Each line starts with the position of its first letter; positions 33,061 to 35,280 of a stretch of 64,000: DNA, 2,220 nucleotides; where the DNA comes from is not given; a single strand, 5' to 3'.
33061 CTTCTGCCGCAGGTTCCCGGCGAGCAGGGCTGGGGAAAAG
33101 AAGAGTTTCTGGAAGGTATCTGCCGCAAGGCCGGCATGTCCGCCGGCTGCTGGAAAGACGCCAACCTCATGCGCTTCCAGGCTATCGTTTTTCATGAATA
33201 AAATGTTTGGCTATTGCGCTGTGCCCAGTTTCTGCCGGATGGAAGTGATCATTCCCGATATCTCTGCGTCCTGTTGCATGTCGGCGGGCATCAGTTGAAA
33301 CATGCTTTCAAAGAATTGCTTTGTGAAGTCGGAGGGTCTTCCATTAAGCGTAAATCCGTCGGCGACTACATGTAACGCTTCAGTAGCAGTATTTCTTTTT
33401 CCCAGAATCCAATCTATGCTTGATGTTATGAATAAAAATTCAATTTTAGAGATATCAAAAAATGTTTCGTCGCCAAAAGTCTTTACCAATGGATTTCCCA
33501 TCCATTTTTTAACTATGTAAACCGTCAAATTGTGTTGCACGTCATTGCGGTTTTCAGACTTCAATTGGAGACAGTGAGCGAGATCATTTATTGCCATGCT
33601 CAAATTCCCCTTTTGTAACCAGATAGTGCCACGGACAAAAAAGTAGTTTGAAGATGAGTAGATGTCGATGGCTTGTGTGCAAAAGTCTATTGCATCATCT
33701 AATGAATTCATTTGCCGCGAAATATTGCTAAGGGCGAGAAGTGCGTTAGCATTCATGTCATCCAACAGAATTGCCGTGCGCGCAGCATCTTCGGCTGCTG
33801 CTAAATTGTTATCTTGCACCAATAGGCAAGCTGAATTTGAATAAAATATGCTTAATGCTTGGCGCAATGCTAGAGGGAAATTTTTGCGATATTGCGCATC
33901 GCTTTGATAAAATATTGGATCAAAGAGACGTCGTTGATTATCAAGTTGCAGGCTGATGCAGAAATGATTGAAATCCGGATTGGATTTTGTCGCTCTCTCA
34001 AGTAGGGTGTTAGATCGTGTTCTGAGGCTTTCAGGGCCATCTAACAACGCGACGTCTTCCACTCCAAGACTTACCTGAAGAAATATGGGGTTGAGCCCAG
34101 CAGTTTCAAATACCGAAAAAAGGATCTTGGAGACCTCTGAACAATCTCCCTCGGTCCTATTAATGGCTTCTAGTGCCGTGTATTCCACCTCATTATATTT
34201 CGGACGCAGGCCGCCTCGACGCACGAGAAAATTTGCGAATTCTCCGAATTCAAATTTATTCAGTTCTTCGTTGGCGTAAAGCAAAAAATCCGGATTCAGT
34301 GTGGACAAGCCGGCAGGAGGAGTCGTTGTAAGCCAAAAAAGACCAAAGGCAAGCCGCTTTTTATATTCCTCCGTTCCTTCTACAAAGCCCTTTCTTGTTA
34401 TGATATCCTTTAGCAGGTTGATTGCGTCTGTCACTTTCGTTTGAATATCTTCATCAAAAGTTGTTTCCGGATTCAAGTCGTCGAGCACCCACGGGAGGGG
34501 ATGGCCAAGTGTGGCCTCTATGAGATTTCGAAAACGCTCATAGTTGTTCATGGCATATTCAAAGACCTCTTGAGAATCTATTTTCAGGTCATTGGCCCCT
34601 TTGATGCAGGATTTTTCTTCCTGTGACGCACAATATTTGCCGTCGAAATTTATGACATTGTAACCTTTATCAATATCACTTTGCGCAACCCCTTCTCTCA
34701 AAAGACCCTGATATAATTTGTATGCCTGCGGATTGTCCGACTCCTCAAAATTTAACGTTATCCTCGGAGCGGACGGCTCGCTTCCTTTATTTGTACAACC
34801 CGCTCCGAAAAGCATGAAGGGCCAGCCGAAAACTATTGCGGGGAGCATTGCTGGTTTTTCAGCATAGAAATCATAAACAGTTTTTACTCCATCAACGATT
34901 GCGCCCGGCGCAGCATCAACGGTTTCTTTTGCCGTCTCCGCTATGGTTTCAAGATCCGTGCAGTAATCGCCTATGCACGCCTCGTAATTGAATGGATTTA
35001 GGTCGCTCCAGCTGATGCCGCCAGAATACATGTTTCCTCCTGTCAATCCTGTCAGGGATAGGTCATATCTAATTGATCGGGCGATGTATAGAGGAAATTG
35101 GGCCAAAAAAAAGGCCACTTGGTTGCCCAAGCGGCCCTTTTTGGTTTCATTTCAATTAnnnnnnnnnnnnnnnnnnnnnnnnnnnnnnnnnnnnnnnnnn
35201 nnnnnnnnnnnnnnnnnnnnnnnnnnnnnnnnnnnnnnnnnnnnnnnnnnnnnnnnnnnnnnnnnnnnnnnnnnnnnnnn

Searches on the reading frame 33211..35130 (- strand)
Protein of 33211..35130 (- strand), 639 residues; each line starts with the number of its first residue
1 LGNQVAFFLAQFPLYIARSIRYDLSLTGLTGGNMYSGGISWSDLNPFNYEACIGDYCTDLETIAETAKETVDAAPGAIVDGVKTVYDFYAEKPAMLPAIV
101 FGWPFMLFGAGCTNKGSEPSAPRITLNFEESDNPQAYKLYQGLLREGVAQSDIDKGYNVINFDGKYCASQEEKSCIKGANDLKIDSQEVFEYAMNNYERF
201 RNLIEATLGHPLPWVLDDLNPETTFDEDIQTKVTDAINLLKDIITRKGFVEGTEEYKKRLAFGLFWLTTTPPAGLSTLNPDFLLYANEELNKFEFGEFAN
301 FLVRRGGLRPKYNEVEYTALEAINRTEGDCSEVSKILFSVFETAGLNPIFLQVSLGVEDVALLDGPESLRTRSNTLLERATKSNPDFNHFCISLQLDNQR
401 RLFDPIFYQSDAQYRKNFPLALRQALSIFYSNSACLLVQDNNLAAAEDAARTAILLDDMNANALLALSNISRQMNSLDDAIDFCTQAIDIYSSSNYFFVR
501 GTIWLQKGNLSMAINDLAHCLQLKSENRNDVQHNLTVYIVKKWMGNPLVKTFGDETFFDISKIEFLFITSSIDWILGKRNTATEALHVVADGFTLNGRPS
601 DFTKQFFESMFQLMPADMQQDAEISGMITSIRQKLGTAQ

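Call 24: search_protein_families(library=pfam, proteins=[window:33211-35130:-], max_evalue=0.001)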
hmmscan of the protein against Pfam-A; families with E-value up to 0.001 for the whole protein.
window:33211-35130:- (639 aa): 4 families
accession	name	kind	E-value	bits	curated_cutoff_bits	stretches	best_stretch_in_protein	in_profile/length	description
PF07719.23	TPR_2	-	2.3e-06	27.7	27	0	461-491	1-31/34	Tetratricopeptide repeat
PF13432.12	TPR_16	-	1.8e-05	25.5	32.7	1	434-494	4-64/65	Tetratricopeptide repeat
PF13181.12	TPR_8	-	3.2e-05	24.2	25.7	0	461-491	1-31/34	Tetratricopeptide repeat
PF00515.34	TPR_1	-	0.00011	22.3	27.8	0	470-492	10-32/34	Tetratricopeptide repeat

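Call 65: search_protein_families(library=ncbifam, proteins=[window:33211-35031:-], max_evalue=0.1)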
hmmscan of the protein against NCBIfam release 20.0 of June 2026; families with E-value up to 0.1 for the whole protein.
window:33211-35031:- (606 aa): 3 families
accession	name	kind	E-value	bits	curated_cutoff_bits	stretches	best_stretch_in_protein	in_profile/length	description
NF007302.0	PRK09782.1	equivalog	9.1e-06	23.9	1223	1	387-496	532-647/990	phage receptor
TIGR02552.1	LcrH_SycD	equivalog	0.00066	19.4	104.8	1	401-499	25-126/136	SycD/LcrH family type III secretion system chaperone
TIGR02917.1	PEP_TPR_lipo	equivalog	0.0066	14.4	312.2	1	408-499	139-231/899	XrtA/PEP-CTERM system TPR-repeat protein PrsT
